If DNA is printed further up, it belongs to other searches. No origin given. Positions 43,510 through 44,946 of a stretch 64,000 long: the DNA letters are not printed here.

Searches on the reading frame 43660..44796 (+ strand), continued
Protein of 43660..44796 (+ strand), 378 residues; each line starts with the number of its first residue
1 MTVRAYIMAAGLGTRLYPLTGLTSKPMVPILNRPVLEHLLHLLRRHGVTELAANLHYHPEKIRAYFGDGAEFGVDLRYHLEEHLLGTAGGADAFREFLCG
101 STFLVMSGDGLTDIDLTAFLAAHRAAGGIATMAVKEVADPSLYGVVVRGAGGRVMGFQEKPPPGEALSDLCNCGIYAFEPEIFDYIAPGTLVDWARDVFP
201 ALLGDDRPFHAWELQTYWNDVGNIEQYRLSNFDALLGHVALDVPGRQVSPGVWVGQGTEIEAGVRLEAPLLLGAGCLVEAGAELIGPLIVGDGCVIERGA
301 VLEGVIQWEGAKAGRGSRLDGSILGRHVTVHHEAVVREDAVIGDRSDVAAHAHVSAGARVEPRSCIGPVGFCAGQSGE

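Call 41: find_homologous_proteins(query=A3, max_evalue=1e-30)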
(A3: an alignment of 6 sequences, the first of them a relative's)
Query A3 (6 sequences) (384 aa, profile of the alignment): 7396 proteins with E <= 1e-30 among 8000 candidates; the best 120 are listed.
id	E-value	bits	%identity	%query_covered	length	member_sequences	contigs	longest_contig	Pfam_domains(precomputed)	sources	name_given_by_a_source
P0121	2.3e-187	640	44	100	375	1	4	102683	PF00483.30,PF00132.31,PF25087.2,PF25084.2,PF12804.14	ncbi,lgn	-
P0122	1.0e-182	625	42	96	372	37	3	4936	PF00483.30,PF14602.13,PF00132.31,PF25087.2,PF25084.2,PF12804.14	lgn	-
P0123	1.6e-182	625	42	96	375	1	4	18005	PF00483.30,PF14602.13,PF00132.31,PF25087.2,PF25084.2,PF12804.14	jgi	jgi:NDP-sugar pyrophosphorylase family protein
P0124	1.6e-177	608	42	98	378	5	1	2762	PF00483.30,PF14602.13,PF00132.31,PF25087.2,PF25084.2,PF12804.14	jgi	-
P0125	1.6e-177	608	47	98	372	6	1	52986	PF00483.30,PF14602.13,PF00132.31,PF25087.2,PF25084.2,PF12804.14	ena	-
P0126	2.8e-177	607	42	98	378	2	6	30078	PF00483.30,PF14602.13,PF00132.31,PF25087.2,PF25084.2,PF12804.14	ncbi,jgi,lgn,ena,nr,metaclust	ncbi:MAG: hypothetical protein COT09_03110 [Candidatus Hydromicrobium americanum]|nr:MAG: hypothetic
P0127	1.0e-176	605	43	98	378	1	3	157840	PF00483.30,PF14602.13,PF00132.31,PF25087.2,PF25084.2,PF12804.14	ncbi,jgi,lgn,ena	ncbi:MAG TPA: NDP-sugar synthase [Candidatus Hydromicrobium sp.]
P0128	3.9e-176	603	41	98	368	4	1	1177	PF00483.30,PF00132.31,PF25087.2,PF25084.2,PF12804.14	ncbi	-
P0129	4.7e-176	603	41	98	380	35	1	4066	PF00483.30,PF00132.31,PF25087.2,PF25084.2,PF12804.14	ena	-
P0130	6.3e-176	603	41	98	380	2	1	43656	PF00483.30,PF14602.13,PF00132.31,PF25087.2,PF25084.2,PF12804.14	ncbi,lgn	-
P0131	1.1e-175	602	42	98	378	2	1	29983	PF00483.30,PF14602.13,PF00132.31,PF25087.2,PF25084.2,PF12804.14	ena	-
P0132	1.4e-175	602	42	98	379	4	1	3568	PF00483.30,PF00132.31,PF25087.2,PF25084.2,PF12804.14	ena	-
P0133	1.7e-175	601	42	98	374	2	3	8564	PF00483.30,PF00132.31,PF25087.2,PF25084.2,PF12804.14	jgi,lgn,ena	-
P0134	1.9e-175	601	40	98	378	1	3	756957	PF00483.30,PF14602.13,PF00132.31,PF25087.2,PF25084.2,PF12804.14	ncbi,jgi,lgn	-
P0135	2.2e-175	601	41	98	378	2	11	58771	PF00483.30,PF14602.13,PF00132.31,PF25087.2,PF25084.2,PF12804.14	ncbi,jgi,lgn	-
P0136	4.1e-175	600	43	98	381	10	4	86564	PF00483.30,PF00132.31,PF25087.2,PF25084.2,PF12804.14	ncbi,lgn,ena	-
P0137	4.4e-175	600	42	98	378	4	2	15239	PF00483.30,PF14602.13,PF00132.31,PF25087.2,PF25084.2,PF12804.14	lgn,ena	-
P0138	5.3e-175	600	41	99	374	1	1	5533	PF00483.30,PF00132.31,PF25087.2,PF25084.2,PF12804.14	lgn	-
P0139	5.9e-175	600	41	98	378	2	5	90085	PF00483.30,PF00132.31,PF25087.2,PF25084.2,PF12804.14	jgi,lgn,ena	-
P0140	8.3e-175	599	42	98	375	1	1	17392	PF00483.30,PF00132.31,PF25087.2,PF25084.2,PF12804.14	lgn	-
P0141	1.3e-174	598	100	100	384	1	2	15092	PF00483.30,PF00132.31,PF25087.2,PF25084.2,PF24894.2,PF12804.14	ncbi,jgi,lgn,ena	-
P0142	1.3e-174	598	42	98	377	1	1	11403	PF00483.30,PF14602.13,PF00132.31,PF25087.2,PF25084.2,PF12804.14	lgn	-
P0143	1.7e-174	598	42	98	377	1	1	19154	PF00483.30,PF00132.31,PF25087.2,PF25084.2,PF12804.14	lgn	-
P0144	2.3e-174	598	42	98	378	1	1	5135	PF00483.30,PF14602.13,PF00132.31,PF25087.2,PF25084.2,PF12804.14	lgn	-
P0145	2.3e-174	598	41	98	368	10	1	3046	PF00483.30,PF00132.31,PF25087.2,PF25084.2,PF12804.14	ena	-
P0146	2.5e-174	598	42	97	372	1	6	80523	PF00483.30,PF14602.13,PF00132.31,PF25087.2,PF25084.2,PF12804.14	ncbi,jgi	jgi:NDP-sugar pyrophosphorylase family protein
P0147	5.7e-174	596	41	98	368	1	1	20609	PF00483.30,PF00132.31,PF25087.2,PF25084.2,PF12804.14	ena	-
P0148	8.5e-174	596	41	98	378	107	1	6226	PF00483.30,PF14602.13,PF00132.31,PF25087.2,PF25084.2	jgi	-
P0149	1.2e-173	595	41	98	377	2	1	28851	PF00483.30,PF14602.13,PF00132.31,PF25087.2,PF25084.2,PF12804.14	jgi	-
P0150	1.5e-173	595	40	98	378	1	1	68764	PF00483.30,PF14602.13,PF00132.31,PF25087.2,PF25084.2,PF12804.14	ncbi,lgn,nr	ncbi:MAG: NDP-sugar synthase [Actinomycetota bacterium]|nr:NDP-sugar synthase [Actinomycetota bacter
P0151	1.9e-173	595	43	98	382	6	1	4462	PF00483.30,PF00132.31,PF25087.2,PF25084.2,PF12804.14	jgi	-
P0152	2.0e-173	595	40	98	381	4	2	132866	PF00483.30,PF00132.31,PF25087.2,PF25084.2,PF12804.14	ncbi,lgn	-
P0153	2.3e-173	594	41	98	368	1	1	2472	PF00483.30,PF00132.31,PF25087.2,PF25084.2,PF12804.14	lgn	-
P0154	6.1e-173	593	41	98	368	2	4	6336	PF00483.30,PF00132.31,PF25087.2,PF25084.2,PF12804.14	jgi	-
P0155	9.6e-173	592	42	98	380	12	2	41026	PF00483.30,PF00132.31,PF25087.2,PF25084.2,PF12804.14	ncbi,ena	-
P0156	1.2e-172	592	42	98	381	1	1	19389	PF00483.30,PF00132.31,PF25087.2,PF25084.2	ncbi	-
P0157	1.4e-172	592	41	98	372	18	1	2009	PF00483.30,PF00132.31,PF25087.2,PF25084.2,PF12804.14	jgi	jgi:NDP-sugar pyrophosphorylase family protein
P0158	1.4e-172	592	41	98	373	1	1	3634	PF00483.30,PF00132.31,PF25087.2,PF25084.2,PF12804.14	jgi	-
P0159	1.4e-172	592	41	98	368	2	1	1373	PF00483.30,PF00132.31,PF25087.2,PF25084.2,PF12804.14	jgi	jgi:NDP-sugar pyrophosphorylase family protein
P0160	1.9e-172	591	41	98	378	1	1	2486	PF00483.30,PF14602.13,PF00132.31,PF25087.2,PF25084.2,PF12804.14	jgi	-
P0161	1.9e-172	591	42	98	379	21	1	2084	PF00483.30,PF00132.31,PF25087.2,PF25084.2,PF12804.14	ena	-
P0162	2.1e-172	591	40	98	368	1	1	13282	PF00483.30,PF00132.31,PF25087.2,PF25084.2,PF12804.14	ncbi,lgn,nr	ncbi:MAG: NDP-sugar synthase [Actinobacteria bacterium]|nr:NDP-sugar synthase [Actinomycetota bacter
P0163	2.2e-172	591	42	98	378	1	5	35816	PF00483.30,PF00132.31,PF25087.2,PF25084.2,PF12804.14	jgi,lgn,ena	jgi:NDP-sugar pyrophosphorylase family protein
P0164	2.5e-172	591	40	98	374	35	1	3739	PF00483.30,PF00132.31,PF25087.2,PF25084.2,PF12804.14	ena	-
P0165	2.5e-172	591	40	98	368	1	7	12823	PF00483.30,PF00132.31,PF25087.2,PF25084.2,PF12804.14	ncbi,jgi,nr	ncbi:MAG: NDP-sugar synthase [Actinobacteria bacterium]|nr:NDP-sugar synthase [Actinomycetota bacter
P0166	2.8e-172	591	41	98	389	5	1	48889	PF00483.30,PF00132.31,PF25087.2,PF25084.2,PF12804.14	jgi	-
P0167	3.3e-172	591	43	96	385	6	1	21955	PF00483.30,PF00132.31,PF25087.2,PF25084.2,PF12804.14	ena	-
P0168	3.5e-172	590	41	98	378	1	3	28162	PF00483.30,PF00132.31,PF25087.2,PF25084.2,PF12804.14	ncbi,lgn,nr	ncbi:MAG: NDP-sugar synthase [Actinobacteria bacterium]|nr:NDP-sugar synthase [Actinomycetota bacter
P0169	3.6e-172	590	42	98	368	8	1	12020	PF00483.30,PF00132.31,PF25087.2,PF25084.2,PF12804.14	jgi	-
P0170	4.1e-172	590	41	98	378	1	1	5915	PF00483.30,PF14602.13,PF00132.31,PF25087.2,PF25084.2,PF12804.14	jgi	jgi:mannose-1-phosphate guanylyltransferase/phosphomannomutase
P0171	4.2e-172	590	43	98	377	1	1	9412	PF00483.30,PF00132.31,PF25087.2,PF25084.2,PF12804.14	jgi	-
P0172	4.4e-172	590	41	98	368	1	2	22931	PF00483.30,PF00132.31,PF25087.2,PF25084.2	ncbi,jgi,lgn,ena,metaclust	metaclust:\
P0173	4.5e-172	590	44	96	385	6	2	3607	PF00483.30,PF00132.31,PF25087.2,PF25084.2,PF12804.14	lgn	-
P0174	4.5e-172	590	41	97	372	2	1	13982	PF00483.30,PF14602.13,PF00132.31,PF25087.2,PF25084.2,PF12804.14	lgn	-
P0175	5.3e-172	590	43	96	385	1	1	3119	PF00483.30,PF00132.31,PF25087.2,PF25084.2,PF12804.14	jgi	jgi:NDP-sugar pyrophosphorylase family protein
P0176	5.7e-172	590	40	98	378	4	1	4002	PF00483.30,PF14602.13,PF00132.31,PF25087.2,PF25084.2,PF12804.14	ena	-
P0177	5.8e-172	590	43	96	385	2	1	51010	PF00483.30,PF00132.31,PF25087.2,PF25084.2,PF12804.14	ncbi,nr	ncbi:MAG: NDP-sugar synthase [Actinobacteria bacterium]|nr:NDP-sugar synthase [Actinomycetota bacter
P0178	6.1e-172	590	44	96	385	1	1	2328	PF00483.30,PF00132.31,PF25087.2,PF25084.2,PF12804.14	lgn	-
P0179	6.9e-172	590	42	98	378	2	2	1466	PF00483.30,PF00132.31,PF25087.2,PF25084.2,PF12804.14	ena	-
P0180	8.4e-172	589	42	96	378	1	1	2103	PF00483.30,PF00132.31,PF25087.2,PF25084.2,PF12804.14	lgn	-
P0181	9.5e-172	589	43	98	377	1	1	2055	PF00483.30,PF00132.31,PF25087.2,PF25084.2,PF12804.14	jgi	-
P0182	9.6e-172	589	41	96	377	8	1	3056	PF00483.30,PF00132.31,PF25087.2,PF25084.2,PF12804.14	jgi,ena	-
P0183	1.1e-171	589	43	96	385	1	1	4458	PF00483.30,PF00132.31,PF25087.2,PF25084.2,PF12804.14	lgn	-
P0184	1.2e-171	589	40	98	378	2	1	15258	PF00483.30,PF00132.31,PF25087.2,PF25084.2,PF12804.14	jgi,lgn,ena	-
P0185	1.9e-171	588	42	96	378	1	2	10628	PF00483.30,PF00132.31,PF25087.2,PF25084.2,PF12804.14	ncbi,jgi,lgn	ncbi:MAG: NDP-sugar synthase [Candidatus Humimicrobiaceae bacterium]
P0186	1.9e-171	588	43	96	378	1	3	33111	PF00483.30,PF00132.31,PF25087.2,PF25084.2,PF12804.14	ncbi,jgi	jgi:NDP-sugar pyrophosphorylase family protein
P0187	2.0e-171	588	42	96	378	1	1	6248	PF00483.30,PF00132.31,PF25087.2,PF25084.2,PF12804.14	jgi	-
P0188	2.1e-171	588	42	98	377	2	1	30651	PF00483.30,PF00132.31,PF25087.2,PF25084.2,PF12804.14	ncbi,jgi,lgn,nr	ncbi:MAG: NDP-sugar synthase [Actinomycetota bacterium]|jgi:NDP-sugar pyrophosphorylase family prote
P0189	2.1e-171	588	42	96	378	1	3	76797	PF00483.30,PF00132.31,PF25087.2,PF25084.2,PF12804.14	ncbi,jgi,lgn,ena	-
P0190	2.1e-171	588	42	98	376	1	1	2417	PF00483.30,PF00132.31,PF25087.2,PF25084.2,PF12804.14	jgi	-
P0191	2.5e-171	588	43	96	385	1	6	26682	PF00483.30,PF00132.31,PF25087.2,PF25084.2,PF12804.14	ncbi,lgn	-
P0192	2.8e-171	588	40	98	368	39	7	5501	PF00483.30,PF00132.31,PF25087.2,PF25084.2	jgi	jgi:NDP-sugar pyrophosphorylase family protein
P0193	2.9e-171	587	42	98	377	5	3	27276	PF00483.30,PF00132.31,PF25087.2,PF25084.2,PF12804.14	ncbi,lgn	-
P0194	3.4e-171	587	40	98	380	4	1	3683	PF00483.30,PF14602.13,PF00132.31,PF25087.2,PF25084.2,PF12804.14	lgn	-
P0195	3.6e-171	587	42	98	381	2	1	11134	PF00483.30,PF14602.13,PF00132.31,PF25087.2,PF25084.2,PF12804.14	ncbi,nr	ncbi:MAG: NDP-sugar synthase [Actinobacteria bacterium]|nr:NDP-sugar synthase [Actinomycetota bacter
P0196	4.4e-171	587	42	96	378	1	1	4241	PF00483.30,PF00132.31,PF25087.2,PF25084.2,PF12804.14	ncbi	-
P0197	4.9e-171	587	41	98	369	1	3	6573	PF00483.30,PF00132.31,PF25087.2,PF25084.2,PF12804.14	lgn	-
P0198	4.9e-171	587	42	98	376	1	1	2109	PF00483.30,PF00132.31,PF25087.2,PF25084.2,PF12804.14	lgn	-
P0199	5.0e-171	587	43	96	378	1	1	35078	PF00483.30,PF00132.31,PF25087.2,PF25084.2,PF12804.14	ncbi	ncbi:sugar phosphate nucleotidyltransferase [Actinomycetota bacterium]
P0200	6.0e-171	586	41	98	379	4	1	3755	PF00483.30,PF00132.31,PF25087.2,PF25084.2,PF12804.14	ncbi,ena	-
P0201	7.5e-171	586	42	98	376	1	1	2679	PF00483.30,PF00132.31,PF25087.2,PF25084.2,PF12804.14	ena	-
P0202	1.0e-170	586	40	98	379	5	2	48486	PF00483.30,PF00132.31,PF25087.2,PF25084.2,PF12804.14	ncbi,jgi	-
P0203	1.2e-170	585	43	96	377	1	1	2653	PF00483.30,PF00132.31,PF25087.2,PF25084.2,PF12804.14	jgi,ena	-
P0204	1.5e-170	585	40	98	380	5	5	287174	PF00483.30,PF00132.31,PF25087.2,PF25084.2,PF12804.14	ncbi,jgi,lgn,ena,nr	ncbi:MAG: NDP-sugar synthase [Actinomycetota bacterium]|nr:NDP-sugar synthase [Actinomycetota bacter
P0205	1.7e-170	585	42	96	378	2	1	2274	PF00483.30,PF00132.31,PF25087.2,PF25084.2,PF12804.14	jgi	jgi:NDP-sugar pyrophosphorylase family protein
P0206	2.0e-170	585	42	96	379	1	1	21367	PF00483.30,PF00132.31,PF25087.2,PF25084.2,PF12804.14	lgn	-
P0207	2.1e-170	585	42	96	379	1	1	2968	PF00483.30,PF00132.31,PF25087.2,PF25084.2,PF12804.14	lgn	-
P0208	2.2e-170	585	41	98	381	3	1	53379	PF00483.30,PF14602.13,PF00132.31,PF25087.2,PF25084.2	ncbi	ncbi:MAG: sugar phosphate nucleotidyltransferase [Actinomycetota bacterium]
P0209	2.6e-170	584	41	98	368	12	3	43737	PF00483.30,PF00132.31,PF25087.2,PF25084.2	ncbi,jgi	-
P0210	2.7e-170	584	47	98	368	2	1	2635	PF00483.30,PF00132.31,PF25087.2,PF25084.2,PF12804.14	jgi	-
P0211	2.9e-170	584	43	96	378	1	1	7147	PF00483.30,PF00132.31,PF25087.2,PF25084.2,PF12804.14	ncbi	ncbi:MAG: NDP-sugar synthase [Candidatus Humimicrobiaceae bacterium]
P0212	2.9e-170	584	42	96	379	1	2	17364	PF00483.30,PF00132.31,PF25087.2,PF25084.2,PF12804.14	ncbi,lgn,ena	-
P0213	3.5e-170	584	42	96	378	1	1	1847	PF00483.30,PF00132.31,PF25087.2,PF25084.2,PF12804.14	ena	-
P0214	3.8e-170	584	42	96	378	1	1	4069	PF00483.30,PF00132.31,PF25087.2,PF25084.2,PF12804.14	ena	-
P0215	4.3e-170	584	41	98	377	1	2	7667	PF00483.30,PF00132.31,PF25087.2,PF25084.2,PF12804.14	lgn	-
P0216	4.4e-170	584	43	96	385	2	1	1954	PF00483.30,PF00132.31,PF25087.2,PF25084.2,PF12804.14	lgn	-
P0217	4.6e-170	584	43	96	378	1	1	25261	PF00483.30,PF00132.31,PF25087.2,PF25084.2,PF12804.14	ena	-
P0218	5.1e-170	583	42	98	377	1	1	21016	PF00483.30,PF00132.31,PF25087.2,PF25084.2,PF12804.14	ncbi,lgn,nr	ncbi:MAG: NDP-sugar synthase [Actinobacteria bacterium]|nr:NDP-sugar synthase [Actinomycetota bacter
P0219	5.3e-170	583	42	96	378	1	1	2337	PF00483.30,PF00132.31,PF25087.2,PF25084.2,PF12804.14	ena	-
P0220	5.5e-170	583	40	98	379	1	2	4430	PF00483.30,PF00132.31,PF25087.2,PF25084.2,PF12804.14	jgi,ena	-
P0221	6.0e-170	583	41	98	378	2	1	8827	PF00483.30,PF00132.31,PF25087.2,PF25084.2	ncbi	-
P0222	6.9e-170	583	47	98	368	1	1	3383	PF00483.30,PF00132.31,PF25087.2,PF25084.2,PF12804.14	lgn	-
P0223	7.1e-170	583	39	98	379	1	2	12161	PF00483.30,PF00132.31,PF25087.2,PF25084.2,PF12804.14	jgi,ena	-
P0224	7.5e-170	583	42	96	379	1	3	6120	PF00483.30,PF00132.31,PF25087.2,PF25084.2,PF12804.14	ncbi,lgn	-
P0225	9.4e-170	582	41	98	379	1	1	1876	PF00483.30,PF00132.31,PF25087.2,PF25084.2,PF12804.14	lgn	-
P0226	9.4e-170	582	42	96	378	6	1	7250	PF00483.30,PF00132.31,PF25087.2,PF25084.2,PF12804.14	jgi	-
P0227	1.1e-169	582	42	96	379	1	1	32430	PF00483.30,PF00132.31,PF25087.2,PF25084.2,PF12804.14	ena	-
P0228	1.2e-169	582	42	96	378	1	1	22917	PF00483.30,PF00132.31,PF25087.2,PF25084.2,PF12804.14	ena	-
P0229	1.2e-169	582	42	98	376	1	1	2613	PF00483.30,PF00132.31,PF25087.2,PF25084.2,PF12804.14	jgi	jgi:NDP-sugar pyrophosphorylase family protein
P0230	1.2e-169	582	42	96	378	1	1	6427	PF00483.30,PF00132.31,PF25087.2,PF25084.2,PF12804.14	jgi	-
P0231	1.2e-169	582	39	98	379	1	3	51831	PF00483.30,PF14602.13,PF00132.31,PF25087.2,PF25084.2,PF12804.14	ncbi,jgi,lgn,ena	-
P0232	1.3e-169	582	40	98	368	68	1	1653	PF00483.30,PF00132.31,PF25087.2,PF25084.2,PF12804.14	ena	-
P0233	1.4e-169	582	47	98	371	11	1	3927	PF00483.30,PF00132.31,PF25087.2,PF25084.2,PF12804.14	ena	-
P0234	1.6e-169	582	40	98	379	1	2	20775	PF00483.30,PF00132.31,PF25087.2,PF25084.2,PF12804.14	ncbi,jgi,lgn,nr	ncbi:MAG TPA: hypothetical protein DCP02_07120 [Actinobacteria bacterium]|nr:hypothetical protein [A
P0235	1.7e-169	582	41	98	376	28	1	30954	PF00483.30,PF00132.31,PF25087.2,PF25084.2,PF12804.14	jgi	-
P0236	1.9e-169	581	40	98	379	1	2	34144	PF00483.30,PF00132.31,PF25087.2,PF25084.2,PF12804.14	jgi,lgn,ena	-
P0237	2.3e-169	581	42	96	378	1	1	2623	PF00483.30,PF00132.31,PF25087.2,PF25084.2,PF12804.14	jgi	jgi:NDP-sugar pyrophosphorylase family protein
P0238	2.3e-169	581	42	96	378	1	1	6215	PF00483.30,PF00132.31,PF25087.2,PF25084.2,PF12804.14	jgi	-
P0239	2.3e-169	581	40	98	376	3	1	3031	PF00483.30,PF14602.13,PF00132.31,PF25087.2,PF25084.2,PF12804.14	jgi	-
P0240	2.5e-169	581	42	96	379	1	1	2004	PF00483.30,PF00132.31,PF25087.2,PF25084.2,PF12804.14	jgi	-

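Call 42: find_encoding_contigs(protein=P0121, flank=6000, max_places=1)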
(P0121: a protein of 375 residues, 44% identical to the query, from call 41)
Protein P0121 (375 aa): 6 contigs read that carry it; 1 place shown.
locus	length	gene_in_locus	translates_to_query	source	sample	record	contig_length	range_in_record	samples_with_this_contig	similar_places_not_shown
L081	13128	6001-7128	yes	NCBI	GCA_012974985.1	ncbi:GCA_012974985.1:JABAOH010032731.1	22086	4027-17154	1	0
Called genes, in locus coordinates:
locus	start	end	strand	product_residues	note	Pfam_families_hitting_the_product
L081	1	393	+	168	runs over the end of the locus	PF00719:Pyrophosphatase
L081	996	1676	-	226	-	PF00753:Lactamase_B, PF23023:Anti-Pycsar_Apyc1, PF19583:ODP (faint)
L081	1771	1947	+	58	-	-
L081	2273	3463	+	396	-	PF02660:G3P_acyltransf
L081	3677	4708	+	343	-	PF08240:ADH_N, PF16912:Glu_dehyd_C, PF00107:ADH_zinc_N, PF13602:ADH_zinc_N_2 (faint)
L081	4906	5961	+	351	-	PF01008:IF-2B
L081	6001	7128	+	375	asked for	PF00483:NTP_transferase, PF12804:NTP_transf_3, PF00132:Hexapep (faint), PF25084:LbH_EIF2B, PF25087:GMPPB_C (weak)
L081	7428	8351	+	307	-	PF03547:Mem_trans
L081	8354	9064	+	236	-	PF18912:DZR_2, PF00156:Pribosyltran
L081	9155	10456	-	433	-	PF00070:Pyr_redox (faint), PF01266:DAO (faint), PF07992:Pyr_redox_2, PF22366:NDH2_C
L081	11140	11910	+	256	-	PF00497:SBP_bac_3, PF10613:Lig_chan-Glu_bd (weak)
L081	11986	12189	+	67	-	PF00313:CSD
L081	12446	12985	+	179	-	PF02482:Ribosomal_S30AE, PF16321:Ribosom_S30AE_C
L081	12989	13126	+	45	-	-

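Call 43: find_encoding_contigs(protein=P0134, flank=6000, max_places=1)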
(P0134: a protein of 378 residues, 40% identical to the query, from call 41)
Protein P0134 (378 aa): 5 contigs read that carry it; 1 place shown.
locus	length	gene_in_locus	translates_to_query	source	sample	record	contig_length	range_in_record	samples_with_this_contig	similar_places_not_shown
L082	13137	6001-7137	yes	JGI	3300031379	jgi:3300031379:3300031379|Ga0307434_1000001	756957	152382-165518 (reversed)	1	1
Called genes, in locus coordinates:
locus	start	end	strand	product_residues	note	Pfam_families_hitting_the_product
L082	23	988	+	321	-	PF01370:Epimerase, PF04321:RmlD_sub_bind, PF16363:GDP_Man_Dehyd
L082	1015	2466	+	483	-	PF02878:PGM_PMM_I, PF02879:PGM_PMM_II, PF02880:PGM_PMM_III, PF00408:PGM_PMM_IV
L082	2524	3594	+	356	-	PF01380:SIS, PF10432:bact-PGI_C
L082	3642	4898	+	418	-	PF05221:AdoHcyase, PF07991:KARI_N (faint), PF05221:AdoHcyase, PF00670:AdoHcyase_NAD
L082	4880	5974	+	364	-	PF01008:IF-2B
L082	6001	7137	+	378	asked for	PF00483:NTP_transferase, PF12804:NTP_transf_3 (weak), PF14602:Hexapep_2 (faint), PF00132:Hexapep (weak), PF25087:GMPPB_C, PF25084:LbH_EIF2B (weak)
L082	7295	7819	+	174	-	PF00156:Pribosyltran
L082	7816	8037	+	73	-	PF00313:CSD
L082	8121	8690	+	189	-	PF02482:Ribosomal_S30AE, PF16321:Ribosom_S30AE_C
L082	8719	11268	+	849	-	PF07517:SecA_DEAD, PF00270:DEAD (weak), PF01043:SecA_PP_bind, PF21090:P-loop_SecA, PF07516:SecA_SW, PF02810:SEC-C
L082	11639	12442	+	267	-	PF03462:PCRF, PF00472:RF-1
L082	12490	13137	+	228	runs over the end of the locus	PF01637:ATPase_2 (weak), PF02463:SMC_N (faint), PF00005:ABC_tran, PF13304:AAA_21 (faint)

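Call 44: find_encoding_contigs(protein=P0125, flank=6000, max_places=1)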
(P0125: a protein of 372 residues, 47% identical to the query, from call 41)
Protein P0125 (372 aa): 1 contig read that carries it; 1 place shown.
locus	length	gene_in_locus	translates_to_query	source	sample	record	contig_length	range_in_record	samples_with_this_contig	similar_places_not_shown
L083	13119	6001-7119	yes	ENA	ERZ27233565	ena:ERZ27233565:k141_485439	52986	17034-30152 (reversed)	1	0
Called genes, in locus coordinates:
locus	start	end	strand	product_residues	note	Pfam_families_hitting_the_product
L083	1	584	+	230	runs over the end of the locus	-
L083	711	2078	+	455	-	PF02878:PGM_PMM_I, PF02879:PGM_PMM_II, PF02880:PGM_PMM_III, PF00408:PGM_PMM_IV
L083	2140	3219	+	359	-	PF10432:bact-PGI_C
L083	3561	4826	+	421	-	PF05221:AdoHcyase, PF02826:2-Hacid_dh_C, PF00670:AdoHcyase_NAD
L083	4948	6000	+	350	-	PF01008:IF-2B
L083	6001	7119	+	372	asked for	PF00483:NTP_transferase, PF12804:NTP_transf_3 (weak), PF14602:Hexapep_2 (faint), PF25084:LbH_EIF2B, PF25087:GMPPB_C (faint), PF00132:Hexapep (weak)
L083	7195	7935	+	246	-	PF18912:DZR_2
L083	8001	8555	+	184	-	PF02482:Ribosomal_S30AE, PF16321:Ribosom_S30AE_C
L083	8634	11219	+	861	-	PF07517:SecA_DEAD, PF00270:DEAD (weak), PF01043:SecA_PP_bind, PF21090:P-loop_SecA, PF07516:SecA_SW, PF02810:SEC-C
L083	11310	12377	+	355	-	PF03462:PCRF, PF00472:RF-1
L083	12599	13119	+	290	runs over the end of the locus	PF01634:HisG, PF08029:HisG_C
